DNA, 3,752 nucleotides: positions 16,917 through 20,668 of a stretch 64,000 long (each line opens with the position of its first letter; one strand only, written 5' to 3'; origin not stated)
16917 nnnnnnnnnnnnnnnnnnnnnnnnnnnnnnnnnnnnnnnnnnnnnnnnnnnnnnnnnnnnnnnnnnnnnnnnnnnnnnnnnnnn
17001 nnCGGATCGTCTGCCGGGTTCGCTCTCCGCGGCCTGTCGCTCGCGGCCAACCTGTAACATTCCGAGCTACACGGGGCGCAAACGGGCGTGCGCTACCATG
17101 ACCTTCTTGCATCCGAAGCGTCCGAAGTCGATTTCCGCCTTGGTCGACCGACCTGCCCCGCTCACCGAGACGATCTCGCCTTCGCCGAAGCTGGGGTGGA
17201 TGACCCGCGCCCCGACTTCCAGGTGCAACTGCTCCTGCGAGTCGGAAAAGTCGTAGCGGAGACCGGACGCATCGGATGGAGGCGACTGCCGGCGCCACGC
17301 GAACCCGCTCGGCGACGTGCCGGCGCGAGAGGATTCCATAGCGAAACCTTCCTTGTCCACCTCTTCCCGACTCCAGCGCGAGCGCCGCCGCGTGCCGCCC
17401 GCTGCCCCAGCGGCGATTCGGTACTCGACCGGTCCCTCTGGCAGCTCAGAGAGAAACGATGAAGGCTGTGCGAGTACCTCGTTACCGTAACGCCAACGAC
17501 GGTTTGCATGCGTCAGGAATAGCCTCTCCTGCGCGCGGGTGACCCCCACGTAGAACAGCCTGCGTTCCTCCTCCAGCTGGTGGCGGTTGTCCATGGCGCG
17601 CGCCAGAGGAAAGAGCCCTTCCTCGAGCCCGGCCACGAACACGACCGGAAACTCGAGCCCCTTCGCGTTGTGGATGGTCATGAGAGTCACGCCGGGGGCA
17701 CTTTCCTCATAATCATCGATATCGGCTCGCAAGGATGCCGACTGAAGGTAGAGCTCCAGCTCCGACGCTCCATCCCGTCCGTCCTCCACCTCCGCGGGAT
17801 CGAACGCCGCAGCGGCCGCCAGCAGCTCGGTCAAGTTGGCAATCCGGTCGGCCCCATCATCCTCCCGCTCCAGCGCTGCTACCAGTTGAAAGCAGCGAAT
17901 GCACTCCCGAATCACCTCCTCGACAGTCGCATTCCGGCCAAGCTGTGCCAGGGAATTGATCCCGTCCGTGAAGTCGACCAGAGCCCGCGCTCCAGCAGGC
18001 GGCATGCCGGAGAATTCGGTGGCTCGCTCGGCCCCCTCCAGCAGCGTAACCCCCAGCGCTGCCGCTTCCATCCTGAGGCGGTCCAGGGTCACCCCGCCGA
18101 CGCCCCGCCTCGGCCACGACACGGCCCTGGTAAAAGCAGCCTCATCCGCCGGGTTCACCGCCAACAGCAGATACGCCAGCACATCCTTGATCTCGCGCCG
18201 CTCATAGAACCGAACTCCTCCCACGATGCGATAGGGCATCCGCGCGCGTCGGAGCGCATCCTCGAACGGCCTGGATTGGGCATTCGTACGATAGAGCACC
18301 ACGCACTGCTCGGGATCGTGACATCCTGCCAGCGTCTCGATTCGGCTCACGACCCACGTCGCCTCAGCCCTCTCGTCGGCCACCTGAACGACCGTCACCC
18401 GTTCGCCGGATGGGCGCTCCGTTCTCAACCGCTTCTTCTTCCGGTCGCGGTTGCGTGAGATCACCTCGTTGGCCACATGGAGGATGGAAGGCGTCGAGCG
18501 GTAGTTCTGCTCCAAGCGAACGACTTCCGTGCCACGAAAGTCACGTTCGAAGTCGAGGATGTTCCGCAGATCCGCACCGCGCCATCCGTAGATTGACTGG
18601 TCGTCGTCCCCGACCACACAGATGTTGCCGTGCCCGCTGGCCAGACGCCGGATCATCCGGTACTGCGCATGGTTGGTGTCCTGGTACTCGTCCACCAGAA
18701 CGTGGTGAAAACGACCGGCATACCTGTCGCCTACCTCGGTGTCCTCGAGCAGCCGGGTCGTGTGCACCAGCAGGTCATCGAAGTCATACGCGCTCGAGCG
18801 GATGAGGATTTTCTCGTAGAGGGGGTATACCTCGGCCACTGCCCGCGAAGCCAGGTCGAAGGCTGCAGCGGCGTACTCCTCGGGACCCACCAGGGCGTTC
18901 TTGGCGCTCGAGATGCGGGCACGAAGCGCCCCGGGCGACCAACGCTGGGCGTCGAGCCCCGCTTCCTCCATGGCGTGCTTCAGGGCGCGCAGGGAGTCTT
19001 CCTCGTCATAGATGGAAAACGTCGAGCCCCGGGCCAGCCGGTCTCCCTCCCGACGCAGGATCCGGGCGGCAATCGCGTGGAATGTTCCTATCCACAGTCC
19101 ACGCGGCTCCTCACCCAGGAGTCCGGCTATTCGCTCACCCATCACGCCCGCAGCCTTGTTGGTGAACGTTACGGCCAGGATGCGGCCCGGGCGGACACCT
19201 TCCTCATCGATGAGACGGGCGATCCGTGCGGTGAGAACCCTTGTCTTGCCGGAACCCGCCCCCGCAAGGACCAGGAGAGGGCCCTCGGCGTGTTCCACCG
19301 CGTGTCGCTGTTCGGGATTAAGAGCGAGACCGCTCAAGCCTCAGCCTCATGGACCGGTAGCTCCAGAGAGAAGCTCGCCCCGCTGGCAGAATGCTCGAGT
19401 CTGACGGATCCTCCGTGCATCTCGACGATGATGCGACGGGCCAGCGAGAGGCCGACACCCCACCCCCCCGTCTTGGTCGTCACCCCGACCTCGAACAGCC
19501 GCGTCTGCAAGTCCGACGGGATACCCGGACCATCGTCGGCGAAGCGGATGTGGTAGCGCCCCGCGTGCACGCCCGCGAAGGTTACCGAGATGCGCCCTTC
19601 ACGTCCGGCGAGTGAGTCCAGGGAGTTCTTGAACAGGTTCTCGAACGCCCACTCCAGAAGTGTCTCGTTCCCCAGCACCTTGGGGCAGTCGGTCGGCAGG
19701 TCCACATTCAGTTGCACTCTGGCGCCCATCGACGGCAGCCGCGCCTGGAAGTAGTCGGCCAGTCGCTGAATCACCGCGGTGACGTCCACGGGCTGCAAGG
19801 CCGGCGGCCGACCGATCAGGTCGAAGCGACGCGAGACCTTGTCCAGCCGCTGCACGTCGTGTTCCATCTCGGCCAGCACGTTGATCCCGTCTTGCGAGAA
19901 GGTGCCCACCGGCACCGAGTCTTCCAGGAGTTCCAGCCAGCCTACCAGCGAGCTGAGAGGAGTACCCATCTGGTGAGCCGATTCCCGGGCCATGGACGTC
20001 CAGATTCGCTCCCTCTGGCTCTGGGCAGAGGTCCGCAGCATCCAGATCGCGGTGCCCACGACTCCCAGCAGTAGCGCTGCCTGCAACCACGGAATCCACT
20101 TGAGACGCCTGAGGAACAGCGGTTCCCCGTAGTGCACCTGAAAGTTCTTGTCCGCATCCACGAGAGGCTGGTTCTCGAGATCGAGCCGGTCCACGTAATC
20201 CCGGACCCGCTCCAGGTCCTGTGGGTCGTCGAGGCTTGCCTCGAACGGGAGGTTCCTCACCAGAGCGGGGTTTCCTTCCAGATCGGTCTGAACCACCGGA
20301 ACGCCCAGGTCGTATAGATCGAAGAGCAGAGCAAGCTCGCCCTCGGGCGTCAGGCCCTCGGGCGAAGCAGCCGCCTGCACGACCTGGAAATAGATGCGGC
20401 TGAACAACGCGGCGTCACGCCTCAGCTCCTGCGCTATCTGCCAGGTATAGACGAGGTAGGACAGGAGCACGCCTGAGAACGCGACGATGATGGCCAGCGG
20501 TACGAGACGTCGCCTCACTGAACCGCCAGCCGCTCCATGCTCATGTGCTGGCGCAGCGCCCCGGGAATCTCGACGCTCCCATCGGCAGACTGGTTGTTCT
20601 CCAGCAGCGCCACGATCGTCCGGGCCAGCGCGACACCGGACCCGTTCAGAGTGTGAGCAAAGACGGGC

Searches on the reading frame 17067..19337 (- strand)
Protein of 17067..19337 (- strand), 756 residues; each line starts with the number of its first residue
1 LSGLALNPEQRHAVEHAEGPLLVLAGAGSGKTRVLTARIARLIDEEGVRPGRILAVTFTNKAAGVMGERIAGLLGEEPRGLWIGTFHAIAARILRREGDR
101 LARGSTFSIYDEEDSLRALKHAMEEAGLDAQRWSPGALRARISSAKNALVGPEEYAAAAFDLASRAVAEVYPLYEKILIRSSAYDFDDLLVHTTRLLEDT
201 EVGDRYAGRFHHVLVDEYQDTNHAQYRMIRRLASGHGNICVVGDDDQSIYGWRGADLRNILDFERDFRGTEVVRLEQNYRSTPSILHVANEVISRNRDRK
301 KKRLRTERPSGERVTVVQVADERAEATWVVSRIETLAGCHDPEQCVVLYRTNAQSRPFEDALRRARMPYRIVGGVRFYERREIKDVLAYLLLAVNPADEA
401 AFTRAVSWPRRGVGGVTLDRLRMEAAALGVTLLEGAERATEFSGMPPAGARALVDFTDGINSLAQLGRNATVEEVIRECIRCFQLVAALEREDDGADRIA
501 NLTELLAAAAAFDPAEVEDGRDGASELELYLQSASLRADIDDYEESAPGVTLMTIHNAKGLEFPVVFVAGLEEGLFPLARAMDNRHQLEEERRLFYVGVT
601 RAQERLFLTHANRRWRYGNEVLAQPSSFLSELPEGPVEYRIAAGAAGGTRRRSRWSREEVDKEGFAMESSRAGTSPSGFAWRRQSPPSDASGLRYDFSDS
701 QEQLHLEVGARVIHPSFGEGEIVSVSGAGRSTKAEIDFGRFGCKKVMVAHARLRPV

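Call 81: search_protein_families(library=pfam, proteins=[window:17067-19337:-], max_evalue=0.00001)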
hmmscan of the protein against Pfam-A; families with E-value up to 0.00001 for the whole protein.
window:17067-19337:- (756 aa): 6 families
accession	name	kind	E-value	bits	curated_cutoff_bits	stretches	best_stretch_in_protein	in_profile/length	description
PF00580.27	UvrD-helicase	-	6e-88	295.5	23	1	6-267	1-270/271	UvrD/REP helicase N-terminal domain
PF13361.12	UvrD_C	-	2.5e-71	241.3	25.6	2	273-432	1-161/350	UvrD-like helicase C-terminal domain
PF13245.12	AAA_19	-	6.4e-22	78.6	25.1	1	10-251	1-132/134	AAA domain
PF13538.12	UvrD_C_2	-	2.3e-12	47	27.4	1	550-608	2-51/52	UvrD-like helicase C-terminal domain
PF13604.12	AAA_30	-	2.9e-10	40.6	27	0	6-70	2-66/191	AAA domain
PF21196.3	PcrA_UvrD_tudor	-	5.5e-07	29.8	23.9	1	708-751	1-44/48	PcrA/UvrD tudor domain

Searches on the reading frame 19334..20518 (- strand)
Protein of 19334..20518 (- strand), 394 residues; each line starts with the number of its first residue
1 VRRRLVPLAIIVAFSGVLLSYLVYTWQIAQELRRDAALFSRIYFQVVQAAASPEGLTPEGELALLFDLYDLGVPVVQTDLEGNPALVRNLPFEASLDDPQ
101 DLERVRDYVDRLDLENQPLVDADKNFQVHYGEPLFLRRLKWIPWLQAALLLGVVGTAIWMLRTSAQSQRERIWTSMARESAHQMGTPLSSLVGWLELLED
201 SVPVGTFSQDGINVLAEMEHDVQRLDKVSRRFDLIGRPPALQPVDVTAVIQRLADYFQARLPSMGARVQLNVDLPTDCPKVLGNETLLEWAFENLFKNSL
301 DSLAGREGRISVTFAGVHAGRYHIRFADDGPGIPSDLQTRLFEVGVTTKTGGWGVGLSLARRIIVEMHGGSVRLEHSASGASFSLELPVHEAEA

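Call 81: search_protein_families(library=pfam, proteins=[window:19334-20518:-], max_evalue=0.00001)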
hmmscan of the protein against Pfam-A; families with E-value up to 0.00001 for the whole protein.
window:19334-20518:- (394 aa): 1 family
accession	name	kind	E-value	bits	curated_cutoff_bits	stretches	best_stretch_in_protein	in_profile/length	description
PF02518.31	HATPase_c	-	3.2e-19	69.8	26.4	1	284-390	2-110/111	Histidine kinase-, DNA gyrase B-, and HSP90-like ATPase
